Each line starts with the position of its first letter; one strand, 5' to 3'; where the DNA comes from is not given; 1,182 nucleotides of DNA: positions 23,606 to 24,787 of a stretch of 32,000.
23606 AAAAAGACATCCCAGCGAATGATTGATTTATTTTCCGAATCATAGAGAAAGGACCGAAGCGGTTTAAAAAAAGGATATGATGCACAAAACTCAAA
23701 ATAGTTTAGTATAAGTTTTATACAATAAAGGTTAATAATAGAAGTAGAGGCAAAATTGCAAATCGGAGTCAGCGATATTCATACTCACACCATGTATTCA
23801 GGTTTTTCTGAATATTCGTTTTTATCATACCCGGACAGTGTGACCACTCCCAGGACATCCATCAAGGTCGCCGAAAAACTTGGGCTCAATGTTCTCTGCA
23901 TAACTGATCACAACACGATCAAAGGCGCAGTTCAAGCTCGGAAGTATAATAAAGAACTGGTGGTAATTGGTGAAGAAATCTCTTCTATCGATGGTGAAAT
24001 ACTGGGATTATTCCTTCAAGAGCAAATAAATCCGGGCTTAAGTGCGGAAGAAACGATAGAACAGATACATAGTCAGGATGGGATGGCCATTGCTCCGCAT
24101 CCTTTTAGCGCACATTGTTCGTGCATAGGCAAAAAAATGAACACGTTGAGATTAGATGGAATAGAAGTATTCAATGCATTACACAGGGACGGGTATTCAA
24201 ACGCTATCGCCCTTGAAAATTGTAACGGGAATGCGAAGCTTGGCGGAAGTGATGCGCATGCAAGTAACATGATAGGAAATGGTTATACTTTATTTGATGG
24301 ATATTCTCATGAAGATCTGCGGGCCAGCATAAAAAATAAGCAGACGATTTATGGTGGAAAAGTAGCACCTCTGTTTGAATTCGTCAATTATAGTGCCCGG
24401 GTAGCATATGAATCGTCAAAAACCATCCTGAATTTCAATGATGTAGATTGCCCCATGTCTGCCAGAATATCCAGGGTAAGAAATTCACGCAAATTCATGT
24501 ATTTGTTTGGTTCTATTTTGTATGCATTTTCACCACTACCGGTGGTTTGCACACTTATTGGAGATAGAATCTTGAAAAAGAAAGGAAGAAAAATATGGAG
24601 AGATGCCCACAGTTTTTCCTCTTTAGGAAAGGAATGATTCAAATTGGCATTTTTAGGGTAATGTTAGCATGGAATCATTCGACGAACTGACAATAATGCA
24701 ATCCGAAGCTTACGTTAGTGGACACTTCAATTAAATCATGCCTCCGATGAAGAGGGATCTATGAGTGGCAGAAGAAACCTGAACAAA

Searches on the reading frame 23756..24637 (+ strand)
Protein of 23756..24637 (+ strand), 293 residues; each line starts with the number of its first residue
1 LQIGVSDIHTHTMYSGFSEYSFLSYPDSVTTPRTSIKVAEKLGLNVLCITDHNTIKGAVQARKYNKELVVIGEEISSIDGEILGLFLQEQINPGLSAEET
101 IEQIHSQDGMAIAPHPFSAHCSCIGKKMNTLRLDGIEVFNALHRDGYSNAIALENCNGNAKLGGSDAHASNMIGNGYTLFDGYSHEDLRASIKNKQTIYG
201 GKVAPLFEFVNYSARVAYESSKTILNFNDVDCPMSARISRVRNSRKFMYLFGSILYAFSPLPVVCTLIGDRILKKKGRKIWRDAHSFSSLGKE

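Call 27: search_protein_families(library=pfam, proteins=[window:23756-24637:+], max_evalue=0.01)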
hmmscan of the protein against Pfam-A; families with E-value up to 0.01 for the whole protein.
window:23756-24637:+ (293 aa): 2 families
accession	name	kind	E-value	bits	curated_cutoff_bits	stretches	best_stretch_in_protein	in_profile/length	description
PF13263.12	PHP_C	-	1e-09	38.2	21.3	1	160-197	17-56/56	PHP-associated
PF02811.25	PHP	-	2.7e-05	25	26.4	1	22-75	7-63/164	PHP domain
